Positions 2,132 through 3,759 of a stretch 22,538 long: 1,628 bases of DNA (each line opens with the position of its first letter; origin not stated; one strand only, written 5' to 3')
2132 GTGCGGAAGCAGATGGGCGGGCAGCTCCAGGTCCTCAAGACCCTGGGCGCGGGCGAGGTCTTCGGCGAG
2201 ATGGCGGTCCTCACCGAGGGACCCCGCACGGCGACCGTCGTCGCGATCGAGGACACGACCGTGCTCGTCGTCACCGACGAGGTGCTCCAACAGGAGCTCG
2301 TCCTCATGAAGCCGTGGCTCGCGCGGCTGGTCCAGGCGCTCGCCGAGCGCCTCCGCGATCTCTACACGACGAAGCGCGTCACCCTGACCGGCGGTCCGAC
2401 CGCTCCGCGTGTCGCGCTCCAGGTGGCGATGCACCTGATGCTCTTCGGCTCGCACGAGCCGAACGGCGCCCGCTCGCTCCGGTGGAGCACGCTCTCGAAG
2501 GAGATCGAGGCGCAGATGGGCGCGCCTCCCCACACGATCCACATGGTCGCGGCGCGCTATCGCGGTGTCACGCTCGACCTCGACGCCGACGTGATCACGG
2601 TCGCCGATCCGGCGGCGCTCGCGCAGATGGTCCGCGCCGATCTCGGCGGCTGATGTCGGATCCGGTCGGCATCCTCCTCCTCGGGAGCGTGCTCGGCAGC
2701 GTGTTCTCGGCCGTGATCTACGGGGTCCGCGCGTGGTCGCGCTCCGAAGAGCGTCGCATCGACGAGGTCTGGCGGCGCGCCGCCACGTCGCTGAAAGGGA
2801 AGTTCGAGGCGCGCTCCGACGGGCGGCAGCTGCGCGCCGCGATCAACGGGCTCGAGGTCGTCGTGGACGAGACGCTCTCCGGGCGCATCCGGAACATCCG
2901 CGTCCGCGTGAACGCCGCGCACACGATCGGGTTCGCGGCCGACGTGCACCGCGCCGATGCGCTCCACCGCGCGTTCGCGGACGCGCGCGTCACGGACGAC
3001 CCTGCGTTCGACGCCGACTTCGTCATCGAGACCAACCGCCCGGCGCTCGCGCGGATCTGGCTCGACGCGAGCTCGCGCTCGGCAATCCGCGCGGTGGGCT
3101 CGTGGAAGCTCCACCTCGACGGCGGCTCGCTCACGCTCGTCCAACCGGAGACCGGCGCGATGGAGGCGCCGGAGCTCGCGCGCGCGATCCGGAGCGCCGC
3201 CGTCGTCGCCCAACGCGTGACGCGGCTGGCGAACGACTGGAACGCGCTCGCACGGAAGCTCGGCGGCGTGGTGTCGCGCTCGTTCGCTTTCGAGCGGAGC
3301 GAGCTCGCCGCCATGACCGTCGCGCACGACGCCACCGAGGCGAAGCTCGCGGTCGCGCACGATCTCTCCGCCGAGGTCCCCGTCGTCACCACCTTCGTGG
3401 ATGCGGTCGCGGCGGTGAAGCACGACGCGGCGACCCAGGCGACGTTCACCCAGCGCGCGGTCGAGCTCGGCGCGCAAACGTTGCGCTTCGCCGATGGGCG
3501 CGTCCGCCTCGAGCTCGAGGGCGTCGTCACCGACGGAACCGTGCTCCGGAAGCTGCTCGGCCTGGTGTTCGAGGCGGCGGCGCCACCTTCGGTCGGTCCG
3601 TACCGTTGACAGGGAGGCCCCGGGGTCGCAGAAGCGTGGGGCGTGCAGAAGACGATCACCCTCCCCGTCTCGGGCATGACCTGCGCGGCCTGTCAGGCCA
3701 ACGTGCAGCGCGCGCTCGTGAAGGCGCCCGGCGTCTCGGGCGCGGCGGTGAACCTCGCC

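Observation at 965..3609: PKG-like bacterial kinase: a Hanks Ser/Thr kinase with a C-terminal cNMP-binding domain, translationally coupled to a membrane-anchored partner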

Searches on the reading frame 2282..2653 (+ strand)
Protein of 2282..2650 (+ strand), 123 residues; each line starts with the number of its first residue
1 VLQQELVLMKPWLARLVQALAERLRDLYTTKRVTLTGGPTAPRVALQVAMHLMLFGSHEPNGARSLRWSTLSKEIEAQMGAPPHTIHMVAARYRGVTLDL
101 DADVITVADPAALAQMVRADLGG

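Call 6: search_protein_families(library=ncbifam, proteins=[window:2284-2653:+], max_evalue=1)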
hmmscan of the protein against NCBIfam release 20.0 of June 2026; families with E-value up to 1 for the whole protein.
window:2284-2653:+ (123 aa): 0 families

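Call 7: search_protein_families(library=pfam, proteins=[window:2284-2653:+], max_evalue=10)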
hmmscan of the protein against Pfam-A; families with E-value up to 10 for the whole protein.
window:2284-2653:+ (123 aa): 0 families
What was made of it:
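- On DUF3137 (PF11335), for the partner: The window partner has no hit even at E 10 (call 7).
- Closest known: TtfA, the mycobacterial MmpL3 accessory factor. Different: The window protein itself does not match the DUF3137 model (call 7).
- Tried and rejected: Pfam and NCBIfam searches of the tail alone and of the partner found nothing (calls 6, 7).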

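Call 43: search_solved_structures(query=window:2282-2650:+, max_evalue=10, show_alignments=4)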
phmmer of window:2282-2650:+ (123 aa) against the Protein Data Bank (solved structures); distinct sequences matched with E-value up to 10: 2.
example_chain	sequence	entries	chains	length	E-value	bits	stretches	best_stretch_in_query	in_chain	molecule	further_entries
6hiv_Ao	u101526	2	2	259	0.32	14.4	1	71-113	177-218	mL52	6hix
9ndy_F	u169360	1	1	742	0.37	14.2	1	34-77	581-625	Tape measure protein (gp017)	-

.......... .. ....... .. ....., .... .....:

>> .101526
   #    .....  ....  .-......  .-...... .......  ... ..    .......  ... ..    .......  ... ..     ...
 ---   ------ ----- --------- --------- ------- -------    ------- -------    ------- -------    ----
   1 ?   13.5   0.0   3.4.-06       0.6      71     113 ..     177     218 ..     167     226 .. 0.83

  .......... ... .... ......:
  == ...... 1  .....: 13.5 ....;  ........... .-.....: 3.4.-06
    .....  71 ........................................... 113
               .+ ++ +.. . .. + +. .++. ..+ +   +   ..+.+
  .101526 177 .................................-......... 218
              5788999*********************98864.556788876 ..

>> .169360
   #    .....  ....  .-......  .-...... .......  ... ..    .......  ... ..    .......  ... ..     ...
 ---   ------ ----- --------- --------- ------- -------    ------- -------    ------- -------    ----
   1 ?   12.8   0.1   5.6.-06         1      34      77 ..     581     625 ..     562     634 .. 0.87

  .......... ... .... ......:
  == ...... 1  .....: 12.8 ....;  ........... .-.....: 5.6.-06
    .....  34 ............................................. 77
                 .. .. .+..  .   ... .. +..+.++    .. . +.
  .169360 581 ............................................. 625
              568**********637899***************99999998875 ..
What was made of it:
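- Tried and rejected: A single-sequence search of the tail (residues 440-562) against solved structures gave nothing significant (call 43).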

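Call 52: search_solved_structures(query=A5, max_evalue=10, show_alignments=3)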
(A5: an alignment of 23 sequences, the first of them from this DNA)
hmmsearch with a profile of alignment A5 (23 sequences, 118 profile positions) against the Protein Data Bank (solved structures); distinct sequences matched with E-value up to 10: 7.
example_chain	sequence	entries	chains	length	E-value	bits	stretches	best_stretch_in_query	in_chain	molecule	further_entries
3h3u_A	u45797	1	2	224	0.0014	21.6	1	10-111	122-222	PROBABLE TRANSCRIPTIONAL REGULATORY PROTEIN (PROBABLY CRP/FNR-FAMILY)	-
3mzh_A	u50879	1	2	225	0.0014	21.6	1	10-111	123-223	PROBABLE TRANSCRIPTIONAL REGULATORY PROTEIN (PROBABLY CRP/FNR-FAMILY)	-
3d0s_A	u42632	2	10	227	0.0014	21.6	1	10-111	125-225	TRANSCRIPTIONAL REGULATORY PROTEIN | PROBABLE TRANSCRIPTIONAL REGULATORY PROTEIN (PROBABLY CRP/ FNR-FAMILY)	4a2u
3i54_A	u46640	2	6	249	0.0017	21.3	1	10-111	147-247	Transcriptional regulator, Crp/Fnr family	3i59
4cyd_A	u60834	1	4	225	0.016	18.2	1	10-111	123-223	PROBABLE TRANSCRIPTION REGULATOR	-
4byy_A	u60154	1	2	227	0.017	18.1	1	10-111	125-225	TRANSCRIPTIONAL REGULATOR, CRP/FNR FAMILY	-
3r6s_A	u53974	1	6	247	0.02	17.9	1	10-111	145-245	transcription regulator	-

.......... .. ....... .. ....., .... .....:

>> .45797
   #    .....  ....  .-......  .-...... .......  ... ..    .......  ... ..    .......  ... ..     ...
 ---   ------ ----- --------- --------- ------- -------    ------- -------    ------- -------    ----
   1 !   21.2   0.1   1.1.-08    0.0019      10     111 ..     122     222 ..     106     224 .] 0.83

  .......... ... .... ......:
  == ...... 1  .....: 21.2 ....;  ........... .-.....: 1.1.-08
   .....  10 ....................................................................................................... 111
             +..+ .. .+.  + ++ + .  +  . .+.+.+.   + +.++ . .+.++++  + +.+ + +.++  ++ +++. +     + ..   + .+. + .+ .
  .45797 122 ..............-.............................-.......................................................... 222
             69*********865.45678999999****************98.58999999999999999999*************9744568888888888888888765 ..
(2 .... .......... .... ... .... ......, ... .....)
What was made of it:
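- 2309..2374 (+): Helix equivalent to the CRP C-helix, with invariant K449-P450-W451 at its start. It aligns to M. tuberculosis Crp from residue 122 onward (call 52).
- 2396..2644 (+): Winged-helix domain of CRP type with a degenerate recognition helix (residues about 478-560). A tail-only profile hits only CRP-family chains: Mtb Crp residues 122-222 (E 1.4e-3) and GlxR (E 0.016) (call 52).
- On CRP/FNR superfamily: The tail profile matches Mtb Crp residues 122-222 (call 52).
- A tail-only profile hits only CRP-family structures (call 52).
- Tried and rejected: Only a family profile recovered CRP (call 52).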

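Call 73: find_related_loci(query=A5, collection=metagenome_contigs, flank=7000)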
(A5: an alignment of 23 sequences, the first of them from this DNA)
Query A5 (118 aa) in metagenome_contigs; peptide patterns used: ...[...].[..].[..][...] (x = any residue, [..] = any of these).
83 stretches matched a pattern; 26 encode a relative of the query (tblastn E <= 1e-3); 26 distinct loci.
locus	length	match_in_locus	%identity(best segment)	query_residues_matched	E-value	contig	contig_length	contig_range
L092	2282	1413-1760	64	1-116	4e-46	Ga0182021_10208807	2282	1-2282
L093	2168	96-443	67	1-116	1e-44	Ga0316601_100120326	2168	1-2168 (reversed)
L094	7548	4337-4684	59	1-116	2e-42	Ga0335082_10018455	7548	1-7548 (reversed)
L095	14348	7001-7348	59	1-116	2e-42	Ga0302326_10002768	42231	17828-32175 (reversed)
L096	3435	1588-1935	57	1-116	6e-41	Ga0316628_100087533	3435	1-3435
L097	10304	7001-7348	57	1-116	2e-40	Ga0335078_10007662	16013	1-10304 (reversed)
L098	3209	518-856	54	4-116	3e-39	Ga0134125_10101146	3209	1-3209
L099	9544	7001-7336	48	4-116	1e-29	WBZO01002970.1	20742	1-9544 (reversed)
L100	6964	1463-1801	46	4-117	9e-29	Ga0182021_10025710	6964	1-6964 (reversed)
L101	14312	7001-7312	47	1-105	4e-27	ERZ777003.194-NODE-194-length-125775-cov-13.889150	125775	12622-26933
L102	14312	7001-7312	47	1-105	4e-27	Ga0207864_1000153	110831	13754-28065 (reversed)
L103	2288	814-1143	46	4-118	1e-26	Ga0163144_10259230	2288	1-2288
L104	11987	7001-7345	42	1-116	3e-26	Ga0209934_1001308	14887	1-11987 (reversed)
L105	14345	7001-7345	42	1-116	3e-26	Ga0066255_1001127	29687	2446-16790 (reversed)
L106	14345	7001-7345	42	1-116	3e-26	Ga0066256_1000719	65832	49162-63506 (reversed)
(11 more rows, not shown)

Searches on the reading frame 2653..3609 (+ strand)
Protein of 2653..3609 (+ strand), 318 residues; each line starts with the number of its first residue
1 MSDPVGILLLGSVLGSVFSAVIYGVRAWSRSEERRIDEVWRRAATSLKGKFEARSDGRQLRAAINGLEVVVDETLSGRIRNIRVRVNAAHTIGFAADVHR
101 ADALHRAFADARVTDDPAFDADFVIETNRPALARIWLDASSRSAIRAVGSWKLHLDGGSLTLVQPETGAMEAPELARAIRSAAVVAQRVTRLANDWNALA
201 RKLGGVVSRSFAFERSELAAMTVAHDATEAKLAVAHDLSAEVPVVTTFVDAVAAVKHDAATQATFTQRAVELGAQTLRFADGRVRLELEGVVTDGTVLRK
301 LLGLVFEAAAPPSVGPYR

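Call 3: search_protein_families(library=pfam, proteins=[window:2653-3609:+], max_evalue=0.01)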
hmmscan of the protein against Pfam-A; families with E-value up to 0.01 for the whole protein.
window:2653-3609:+ (318 aa): 0 families

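Call 6: search_protein_families(library=ncbifam, proteins=[window:2653-3609:+], max_evalue=1)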
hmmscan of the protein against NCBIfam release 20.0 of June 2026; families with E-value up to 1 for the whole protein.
window:2653-3609:+ (318 aa): 0 families

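Call 7: search_protein_families(library=pfam, proteins=[window:2653-3609:+, window:2740-3609:+], max_evalue=10)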
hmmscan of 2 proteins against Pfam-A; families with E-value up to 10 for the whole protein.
window:2653-3609:+ (318 aa): 0 families

window:2740-3609:+ (289 aa): 0 families

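Call 11: find_homologous_proteins(query=window:2653-3606:+, max_evalue=0.001)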
Query window:2653-3606:+ (318 aa): 3 proteins with E <= 0.001 among 8000 candidates.
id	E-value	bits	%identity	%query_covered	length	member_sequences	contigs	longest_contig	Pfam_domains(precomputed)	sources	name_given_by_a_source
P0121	1.9e-188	643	94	100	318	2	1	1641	-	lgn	-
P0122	1.5e-109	384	59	100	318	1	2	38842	-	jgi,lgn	jgi:hypothetical protein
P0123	9.9e-82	293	48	100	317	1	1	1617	-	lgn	-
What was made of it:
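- Tried and rejected: The word-indexed protein search found only 3 partner homologues (call 11).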

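Call 45: search_protein_representatives(alignment_id=A3)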
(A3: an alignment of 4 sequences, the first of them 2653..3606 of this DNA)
Query: 4 sequences, 318 profile positions. Proteins with E-value up to 0.001 (for the whole library): 206; up to 1e-10: 77; up to 1e-30: 7. The best 150 are listed.
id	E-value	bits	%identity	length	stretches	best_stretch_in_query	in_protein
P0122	1.4e-165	566.6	-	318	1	1-318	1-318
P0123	2.9e-156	536.1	-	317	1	1-318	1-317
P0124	6.3e-74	265.5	-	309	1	3-318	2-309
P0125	1.2e-62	228.5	-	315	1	16-318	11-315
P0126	4.6e-62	226.6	-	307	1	10-318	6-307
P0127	1.8e-35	139.2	-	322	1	3-318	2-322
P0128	1.0e-30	123.5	-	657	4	80-210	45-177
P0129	1.4e-23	100.1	-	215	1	113-318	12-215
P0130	2.7e-22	95.9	-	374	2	28-235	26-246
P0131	1.0e-21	94.0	-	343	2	26-240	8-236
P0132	4.0e-21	92.1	-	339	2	32-226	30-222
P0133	6.8e-21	91.3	-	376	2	19-237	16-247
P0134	9.9e-21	90.8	-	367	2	7-208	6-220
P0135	4.7e-20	88.6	-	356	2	11-207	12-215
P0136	7.9e-20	87.8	-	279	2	29-235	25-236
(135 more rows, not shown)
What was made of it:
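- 2653..3609 (+): CDS of the 318-aa membrane-anchored partner, a remote DUF3137 relative with a TtfA-like fold. Homologues in calls 11 and 45.
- Tried and rejected: The exhaustive profile search was needed to reveal the family (call 45).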

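Call 47: search_protein_families(library=pfam, alignment_id=A4, max_evalue=0.01)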
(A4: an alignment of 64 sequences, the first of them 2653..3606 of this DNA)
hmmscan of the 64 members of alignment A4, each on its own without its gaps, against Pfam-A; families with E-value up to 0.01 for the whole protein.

A. member 1, window:2653-3606:+ (318 aa): 0 families

B. families by the number of members that match (of 64 scanned): 4 families
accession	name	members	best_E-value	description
PF11335.13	DUF3137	24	1.6e-07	Protein of unknown function (DUF3137)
PF10545.15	MADF_DNA_bdg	1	0.0031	Alcohol dehydrogenase transcription factor Myb/SANT-like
PF05161.18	MOFRL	1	0.0061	MOFRL family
PF17853.6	GGDEF_2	1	0.0062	GGDEF-like domain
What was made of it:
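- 2653..3609 (+): 24 of 64 family members match DUF3137 (call 47).
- On DUF3137 (PF11335), for the partner: 24 of 64 homologues hit the model, best E 1.6e-7 (call 47).
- Its family has 206 cluster representatives (call 45) and a DUF3137 link (call 47).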

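Call 49: find_encoding_contigs(protein=P0124, flank=5000, max_places=2)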
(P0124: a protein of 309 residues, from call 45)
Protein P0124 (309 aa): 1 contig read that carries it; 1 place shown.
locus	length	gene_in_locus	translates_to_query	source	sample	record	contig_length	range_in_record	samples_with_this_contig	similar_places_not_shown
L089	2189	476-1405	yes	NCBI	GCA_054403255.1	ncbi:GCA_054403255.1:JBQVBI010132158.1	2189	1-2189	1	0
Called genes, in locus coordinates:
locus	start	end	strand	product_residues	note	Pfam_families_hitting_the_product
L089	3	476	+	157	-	?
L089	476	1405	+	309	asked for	-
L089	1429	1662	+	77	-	-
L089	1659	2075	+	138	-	PF01850:PIN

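Call 57: predict_structure(alignment_id=A4)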
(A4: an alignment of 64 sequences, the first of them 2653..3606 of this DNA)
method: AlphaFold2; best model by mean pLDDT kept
length: 318 residues; sequences in the alignment: 64
mean_pLDDT: 94.7   pTM: 0.87
mean pLDDT of the five models: 94.7, 94.4, 94.4, 93.9, 93.5
residues with pLDDT >= 90: 288; 70-90: 23; 50-70: 5; < 50: 2
segments of 3 or more residues with pLDDT < 50: none
pLDDT, mean of each block of 10 residues (from residue 1): 85 95 96 96 98 96 98 92 97 97 85 91 95 97 97 98 86 97 98 98 98 97 97 96 96 97 98 98 97 97 98 68
secondary structure, 60 per line:
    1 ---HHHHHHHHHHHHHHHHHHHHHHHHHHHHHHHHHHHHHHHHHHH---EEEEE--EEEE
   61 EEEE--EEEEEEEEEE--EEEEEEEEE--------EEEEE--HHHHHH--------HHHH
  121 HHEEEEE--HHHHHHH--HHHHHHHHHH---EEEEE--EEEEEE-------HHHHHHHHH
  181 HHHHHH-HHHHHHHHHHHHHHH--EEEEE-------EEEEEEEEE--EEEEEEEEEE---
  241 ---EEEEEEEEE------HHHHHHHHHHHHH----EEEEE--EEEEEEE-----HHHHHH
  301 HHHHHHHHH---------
elements in order: H4-46 E50-54 E57-64 E67-76 E79-87 E96-100 H103-108 H117-122 E123-127 H130-136 H139-148 E152-156 E159-164 H172-186 H188-202 E205-209 E217-225 E228-237 E244-252 H259-271 E276-280 E283-289 H295-309
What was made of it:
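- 2653..3609 (+): AlphaFold2 pLDDT 94.7 (call 57).
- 2665..2727 (+): N-terminal transmembrane anchor of the partner (residues 5-25), followed by an Arg-rich stretch. The model has a helix at 4-46 (call 57).
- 3595..3606 (+): Extreme C-terminal G-P-Y-R of the partner. The tail is flexible in the model, with pLDDT 68 (call 57).
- The model has pLDDT 94.7 (call 57).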

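Call 67: find_encoding_contigs(protein=P0125, flank=5000, max_places=2)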
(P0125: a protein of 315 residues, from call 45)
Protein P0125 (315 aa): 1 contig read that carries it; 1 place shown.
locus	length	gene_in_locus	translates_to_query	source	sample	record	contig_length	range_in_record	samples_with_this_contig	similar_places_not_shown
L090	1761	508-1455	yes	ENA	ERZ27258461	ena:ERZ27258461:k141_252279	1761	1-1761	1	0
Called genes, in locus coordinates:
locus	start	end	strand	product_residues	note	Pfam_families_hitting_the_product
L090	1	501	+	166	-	?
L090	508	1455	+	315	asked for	-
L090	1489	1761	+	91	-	?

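Call 68: find_encoding_contigs(protein=P0127, flank=5000, max_places=2)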
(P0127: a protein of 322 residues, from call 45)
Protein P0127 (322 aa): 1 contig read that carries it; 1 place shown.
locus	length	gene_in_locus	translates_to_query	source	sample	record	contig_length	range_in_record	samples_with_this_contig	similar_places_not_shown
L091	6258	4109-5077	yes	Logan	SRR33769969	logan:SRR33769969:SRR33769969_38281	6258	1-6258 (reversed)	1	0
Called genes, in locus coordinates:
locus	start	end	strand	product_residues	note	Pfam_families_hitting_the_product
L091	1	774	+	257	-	?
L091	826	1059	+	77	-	-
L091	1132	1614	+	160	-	PF05099:TerB (faint), PF04391:DUF533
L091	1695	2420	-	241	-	PF02698:DUF218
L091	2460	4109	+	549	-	PF00069:Pkinase, PF07714:PK_Tyr_Ser-Thr, PF00027:cNMP_binding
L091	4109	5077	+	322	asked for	-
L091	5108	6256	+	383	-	?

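Call 88: find_encoding_contigs(protein=P0130, flank=5000, max_places=3)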
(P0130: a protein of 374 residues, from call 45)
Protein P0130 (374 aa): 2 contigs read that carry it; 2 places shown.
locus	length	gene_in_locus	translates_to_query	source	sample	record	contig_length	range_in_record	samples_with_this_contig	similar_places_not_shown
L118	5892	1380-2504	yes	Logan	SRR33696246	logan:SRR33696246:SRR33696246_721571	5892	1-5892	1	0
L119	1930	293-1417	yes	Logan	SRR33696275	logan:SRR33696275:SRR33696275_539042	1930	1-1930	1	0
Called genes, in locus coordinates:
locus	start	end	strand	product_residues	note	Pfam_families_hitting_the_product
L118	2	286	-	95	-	?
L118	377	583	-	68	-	-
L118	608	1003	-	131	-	PF02033:RBFA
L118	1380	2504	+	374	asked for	-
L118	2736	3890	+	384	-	-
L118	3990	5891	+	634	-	?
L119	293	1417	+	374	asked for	-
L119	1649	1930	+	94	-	?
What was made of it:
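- The wider partner family is not kinase-linked (call 88).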
